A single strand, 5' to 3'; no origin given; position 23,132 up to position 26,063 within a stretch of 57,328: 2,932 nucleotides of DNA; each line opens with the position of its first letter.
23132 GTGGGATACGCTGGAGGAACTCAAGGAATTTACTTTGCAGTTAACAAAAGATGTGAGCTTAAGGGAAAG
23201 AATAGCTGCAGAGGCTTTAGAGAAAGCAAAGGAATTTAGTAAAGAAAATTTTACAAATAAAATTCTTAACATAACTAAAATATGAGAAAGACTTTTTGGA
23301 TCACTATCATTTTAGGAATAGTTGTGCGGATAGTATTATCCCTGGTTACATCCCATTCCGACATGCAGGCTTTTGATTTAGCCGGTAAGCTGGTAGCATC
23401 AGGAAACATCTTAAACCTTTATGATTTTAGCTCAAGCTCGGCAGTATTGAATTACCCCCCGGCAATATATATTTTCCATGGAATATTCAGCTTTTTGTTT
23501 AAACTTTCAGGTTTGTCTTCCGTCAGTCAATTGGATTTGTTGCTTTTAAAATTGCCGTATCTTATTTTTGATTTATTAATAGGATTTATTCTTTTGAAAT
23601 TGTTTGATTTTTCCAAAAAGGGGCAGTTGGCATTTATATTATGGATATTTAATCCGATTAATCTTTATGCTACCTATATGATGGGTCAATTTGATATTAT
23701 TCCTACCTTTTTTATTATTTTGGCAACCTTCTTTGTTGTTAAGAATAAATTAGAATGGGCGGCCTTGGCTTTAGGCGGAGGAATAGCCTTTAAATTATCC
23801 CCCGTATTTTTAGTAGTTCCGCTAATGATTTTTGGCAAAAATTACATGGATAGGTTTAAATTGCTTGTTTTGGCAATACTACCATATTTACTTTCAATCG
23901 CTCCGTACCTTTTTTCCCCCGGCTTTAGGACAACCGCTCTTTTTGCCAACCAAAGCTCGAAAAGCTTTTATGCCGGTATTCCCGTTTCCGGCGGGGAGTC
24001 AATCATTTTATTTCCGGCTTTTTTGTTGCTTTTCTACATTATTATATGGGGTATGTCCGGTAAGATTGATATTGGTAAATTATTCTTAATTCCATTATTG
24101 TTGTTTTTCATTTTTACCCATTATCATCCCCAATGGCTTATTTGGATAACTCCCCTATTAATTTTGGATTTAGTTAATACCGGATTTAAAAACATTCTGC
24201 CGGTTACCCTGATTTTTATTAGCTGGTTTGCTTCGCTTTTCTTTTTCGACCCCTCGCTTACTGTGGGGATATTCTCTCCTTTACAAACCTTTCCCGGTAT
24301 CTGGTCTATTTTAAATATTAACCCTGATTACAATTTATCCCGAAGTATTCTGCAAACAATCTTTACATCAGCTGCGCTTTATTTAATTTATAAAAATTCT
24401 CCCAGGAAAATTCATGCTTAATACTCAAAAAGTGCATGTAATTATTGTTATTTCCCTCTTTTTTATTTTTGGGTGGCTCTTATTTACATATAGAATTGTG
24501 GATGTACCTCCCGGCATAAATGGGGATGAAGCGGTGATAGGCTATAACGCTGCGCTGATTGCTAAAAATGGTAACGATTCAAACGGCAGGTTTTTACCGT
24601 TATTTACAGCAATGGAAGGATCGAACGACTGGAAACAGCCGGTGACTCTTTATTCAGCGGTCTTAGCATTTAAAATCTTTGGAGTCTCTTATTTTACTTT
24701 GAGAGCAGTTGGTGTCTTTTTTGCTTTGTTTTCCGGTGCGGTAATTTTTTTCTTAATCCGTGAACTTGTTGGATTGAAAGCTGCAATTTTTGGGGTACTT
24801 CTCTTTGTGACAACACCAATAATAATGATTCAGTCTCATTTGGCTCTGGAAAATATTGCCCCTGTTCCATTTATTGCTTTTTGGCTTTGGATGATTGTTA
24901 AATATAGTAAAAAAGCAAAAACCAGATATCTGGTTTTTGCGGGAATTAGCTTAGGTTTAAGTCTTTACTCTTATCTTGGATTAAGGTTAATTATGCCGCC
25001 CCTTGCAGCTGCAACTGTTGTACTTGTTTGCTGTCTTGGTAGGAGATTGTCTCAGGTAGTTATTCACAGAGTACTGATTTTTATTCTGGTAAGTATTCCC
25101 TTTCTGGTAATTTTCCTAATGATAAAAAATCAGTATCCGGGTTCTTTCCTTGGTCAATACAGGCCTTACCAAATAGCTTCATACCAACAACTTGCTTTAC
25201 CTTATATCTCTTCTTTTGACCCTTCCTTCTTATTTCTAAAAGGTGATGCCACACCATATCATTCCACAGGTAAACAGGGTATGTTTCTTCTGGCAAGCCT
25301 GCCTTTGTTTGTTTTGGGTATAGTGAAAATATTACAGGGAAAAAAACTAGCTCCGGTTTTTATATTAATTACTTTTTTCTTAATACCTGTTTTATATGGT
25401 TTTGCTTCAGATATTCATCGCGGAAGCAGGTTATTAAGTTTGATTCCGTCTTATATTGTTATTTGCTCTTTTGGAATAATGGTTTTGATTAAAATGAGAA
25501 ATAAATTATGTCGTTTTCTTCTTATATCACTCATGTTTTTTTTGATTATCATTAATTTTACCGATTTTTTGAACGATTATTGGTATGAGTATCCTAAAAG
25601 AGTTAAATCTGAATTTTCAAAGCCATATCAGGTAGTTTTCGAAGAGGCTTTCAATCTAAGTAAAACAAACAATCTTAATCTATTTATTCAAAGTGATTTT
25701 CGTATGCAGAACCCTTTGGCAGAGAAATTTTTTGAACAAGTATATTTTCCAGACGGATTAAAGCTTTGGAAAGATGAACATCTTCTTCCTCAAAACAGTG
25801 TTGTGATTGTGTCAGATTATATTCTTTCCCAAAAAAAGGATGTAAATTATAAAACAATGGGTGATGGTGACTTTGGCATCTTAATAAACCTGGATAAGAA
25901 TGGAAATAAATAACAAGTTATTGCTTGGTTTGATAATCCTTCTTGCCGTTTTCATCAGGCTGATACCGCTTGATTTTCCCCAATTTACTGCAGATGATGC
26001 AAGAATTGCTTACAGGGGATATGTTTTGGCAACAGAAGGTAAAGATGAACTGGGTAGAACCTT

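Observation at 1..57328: Wall-to-wall glycosylation island: 22 polytopic GT-C-like genes from about 8 families, with no classical initiation/polymerase/ligase set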

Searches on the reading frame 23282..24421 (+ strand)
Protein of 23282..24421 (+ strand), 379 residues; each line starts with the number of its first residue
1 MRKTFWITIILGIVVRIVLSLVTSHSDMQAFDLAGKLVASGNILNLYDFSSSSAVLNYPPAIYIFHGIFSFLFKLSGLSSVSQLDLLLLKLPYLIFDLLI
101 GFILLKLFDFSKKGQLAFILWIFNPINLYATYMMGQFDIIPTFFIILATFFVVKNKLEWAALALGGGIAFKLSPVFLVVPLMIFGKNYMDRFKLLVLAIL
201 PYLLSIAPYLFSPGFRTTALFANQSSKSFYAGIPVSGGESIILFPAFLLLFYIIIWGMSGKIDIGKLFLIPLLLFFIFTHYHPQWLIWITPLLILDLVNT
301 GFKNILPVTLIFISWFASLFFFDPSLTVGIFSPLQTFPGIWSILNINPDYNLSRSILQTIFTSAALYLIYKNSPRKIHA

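Call 6: search_protein_families(library=pfam, max_evalue=0.01, proteins=[window:23282-24421:+])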
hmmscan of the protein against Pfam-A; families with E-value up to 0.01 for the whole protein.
window:23282-24421:+ (379 aa): 1 family
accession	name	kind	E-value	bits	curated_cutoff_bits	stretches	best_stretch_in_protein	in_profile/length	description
PF09594.16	GT87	-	0.00092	19.5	25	1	98-208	35-146/237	Glycosyltransferase family 87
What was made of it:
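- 23282..24421 (+): g17, GT87/PIG-M-like GT-C. g17 itself scores 19.5 bits, below the cut-off of 25 (call 6).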

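Call 12: search_protein_families(library=ncbifam, max_evalue=0.01, proteins=[window:23282-24421:+])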
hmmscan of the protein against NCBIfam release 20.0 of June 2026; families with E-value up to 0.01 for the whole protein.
window:23282-24421:+ (379 aa): 0 families

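Call 42: find_related_loci(query=window:23282-24421:+, collection=genome_contigs, flank=10000)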
Query window:23282-24421:+ (379 aa) in genome_contigs; peptide patterns used: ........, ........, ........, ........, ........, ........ (x = any residue, [..] = any of these).
137 stretches matched a pattern; 43 encode a relative of the query (tblastn E <= 1e-3); 43 distinct loci.
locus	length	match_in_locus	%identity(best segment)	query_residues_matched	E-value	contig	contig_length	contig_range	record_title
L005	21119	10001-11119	69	12-378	6e-163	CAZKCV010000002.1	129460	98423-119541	MAG TPA_asm: uncultured Gammaproteobacteria bacterium isolate binchicken_co251_142 genome assembly, contig: NODE_217_len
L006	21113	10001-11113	67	3-376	1e-160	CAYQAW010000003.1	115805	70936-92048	MAG TPA_asm: uncultured Gammaproteobacteria bacterium isolate binchicken_co251_588 genome assembly, contig: NODE_257_len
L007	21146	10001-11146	70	1-376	5e-156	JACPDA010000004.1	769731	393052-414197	MAG: Candidatus Daviesbacteria bacterium isolate NC_groundwater_297_Ag_B-0.1um_41_14 S7_GD2017_3_B1_scaffold_1, whole ge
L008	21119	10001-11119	64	3-376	2e-140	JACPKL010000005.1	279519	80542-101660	MAG: Candidatus Daviesbacteria bacterium isolate NC_groundwater_493_Ag_S-0.1um_36_17 S35_SO-1_scaffold_124290, whole gen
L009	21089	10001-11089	61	3-371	5e-137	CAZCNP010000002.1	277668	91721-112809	MAG TPA_asm: uncultured Gammaproteobacteria bacterium isolate binchicken_co38_1123 genome assembly, contig: NODE_94_leng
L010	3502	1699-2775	63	7-378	8e-139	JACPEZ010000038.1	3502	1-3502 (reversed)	MAG: Candidatus Daviesbacteria bacterium isolate NC_groundwater_348_Ag_B-0.1um_41_18 GD18-4_B1_scaffold_764108, whole ge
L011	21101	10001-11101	62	7-378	4e-134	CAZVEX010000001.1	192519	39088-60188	MAG TPA_asm: uncultured Gammaproteobacteria bacterium isolate binchicken_co38_210 genome assembly, contig: NODE_177_leng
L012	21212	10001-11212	55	3-376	2e-132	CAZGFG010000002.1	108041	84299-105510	MAG TPA_asm: uncultured Gammaproteobacteria bacterium isolate binchicken_co125_1135 genome assembly, contig: NODE_384_le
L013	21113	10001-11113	58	3-379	1e-127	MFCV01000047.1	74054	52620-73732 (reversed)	MAG: Candidatus Daviesbacteria bacterium RIFCSPHIGHO2_02_FULL_36_13 rifcsphigho2_02_scaffold_875, whole genome shotgun s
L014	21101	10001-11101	57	1-372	1e-127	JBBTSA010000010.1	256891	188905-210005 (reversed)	MAG: Patescibacteria group bacterium isolate H51-bin048_1 H51_bin048_1_000000000010, whole genome shotgun sequence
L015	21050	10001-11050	61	19-378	2e-126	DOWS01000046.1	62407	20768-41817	MAG TPA_asm: Candidatus Daviesbacteria bacterium isolate UBA9644 contig_3810, whole genome shotgun sequence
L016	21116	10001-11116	59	3-379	1e-126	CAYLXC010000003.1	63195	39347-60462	MAG TPA_asm: uncultured Gammaproteobacteria bacterium isolate SRP178908_co2_35 genome assembly, contig: NODE_89_length_6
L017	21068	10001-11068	59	20-375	2e-123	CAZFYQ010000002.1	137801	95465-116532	MAG TPA_asm: uncultured Gammaproteobacteria bacterium isolate SRP200132_co1_341 genome assembly, contig: NODE_108_length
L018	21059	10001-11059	58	19-376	1e-119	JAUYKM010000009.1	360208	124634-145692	MAG: Candidatus Daviesbacteria bacterium isolate C24_metabat.bin.195_sub C24_k141_65138, whole genome shotgun sequence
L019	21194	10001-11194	51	9-376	7e-104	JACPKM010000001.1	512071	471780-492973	MAG: Candidatus Daviesbacteria bacterium isolate NC_groundwater_494_Ag_S-0.1um_37_28 S35_SO-1_scaffold_33038, whole geno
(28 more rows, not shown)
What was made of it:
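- Closest known: Actinobacterial lipomannan/LAM and arabinogalactan assembly. Different: Here they are packed into one cluster of more than 57 kb, in a lineage whose related chromosomes are about 0.8-1.0 Mb (call 42).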

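Call 50: search_protein_families(library=pfam, alignment_id=A4, max_evalue=0.01)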
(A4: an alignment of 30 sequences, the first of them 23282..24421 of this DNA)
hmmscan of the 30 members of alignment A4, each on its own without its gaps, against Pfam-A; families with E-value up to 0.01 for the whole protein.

A. member 1, window:23282-24421:+ (379 aa): 1 family
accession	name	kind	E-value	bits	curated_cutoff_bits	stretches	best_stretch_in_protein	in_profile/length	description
PF09594.16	GT87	-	0.00092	19.5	25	1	98-208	35-146/237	Glycosyltransferase family 87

B. families by the number of members that match (of 30 scanned): 4 families
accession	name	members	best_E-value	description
PF09594.16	GT87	19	2.1e-11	Glycosyltransferase family 87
PF05007.19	Mannosyl_trans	9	3.5e-09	Mannosyltransferase (PIG-M)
PF06728.19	PIG-U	4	6.2e-08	GPI transamidase subunit PIG-U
PF13231.12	PMT_2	1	4.1e-05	Dolichyl-phosphate-mannose-protein mannosyltransferase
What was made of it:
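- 23282..24421 (+): Of 30 orthologues, 19 hit GT87 and 9 hit PIG-M (call 50).
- On GT87 / PIG-M mannosyltransferases, for g17: Of 30 orthologues, 19 hit GT87 (best E 2e-11) and 9 hit PIG-M (call 50).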

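Call 70: search_solved_structures(query=A4, max_evalue=1)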
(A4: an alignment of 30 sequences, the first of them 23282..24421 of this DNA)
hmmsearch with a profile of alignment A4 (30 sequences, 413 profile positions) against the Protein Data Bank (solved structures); distinct sequences matched with E-value up to 1: 3.
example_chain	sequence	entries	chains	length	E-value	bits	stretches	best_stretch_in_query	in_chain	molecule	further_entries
23gx_B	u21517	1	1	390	1.8e-10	43.8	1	116-213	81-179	GPI mannosyltransferase 1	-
23gf_B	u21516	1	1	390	2.6e-10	43.2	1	115-213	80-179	GPI mannosyltransferase 1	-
9ub7_B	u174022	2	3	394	5.1e-05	25.8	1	116-237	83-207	GPI transamidase component GAB1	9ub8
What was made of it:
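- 23282..24421 (+): The family profile hits PDB GPI mannosyltransferase 1 at E 1.8e-10 (call 70).
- On GT87 / PIG-M mannosyltransferases, for g17: The family profile hits PDB GPI mannosyltransferase 1 at 1.8e-10 (call 70). g17 alone is below cut-off (call 6).
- Checked: g17 itself is below cut-off for GT87, but 19 of 30 orthologues hit GT87 and the family profile hits PIG-M structures (calls 50, 70).
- g17 is placed through its orthologues (calls 50, 70).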

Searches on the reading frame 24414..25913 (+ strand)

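Call 6: search_protein_families(library=pfam, max_evalue=0.01, proteins=[window:24414-25913:+])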
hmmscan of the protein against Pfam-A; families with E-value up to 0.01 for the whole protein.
window:24414-25913:+ (499 aa): 1 family
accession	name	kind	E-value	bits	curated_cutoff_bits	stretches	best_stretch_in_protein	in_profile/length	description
PF13231.12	PMT_2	-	4.5e-12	46.9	26.1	1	76-231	4-158/160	Dolichyl-phosphate-mannose-protein mannosyltransferase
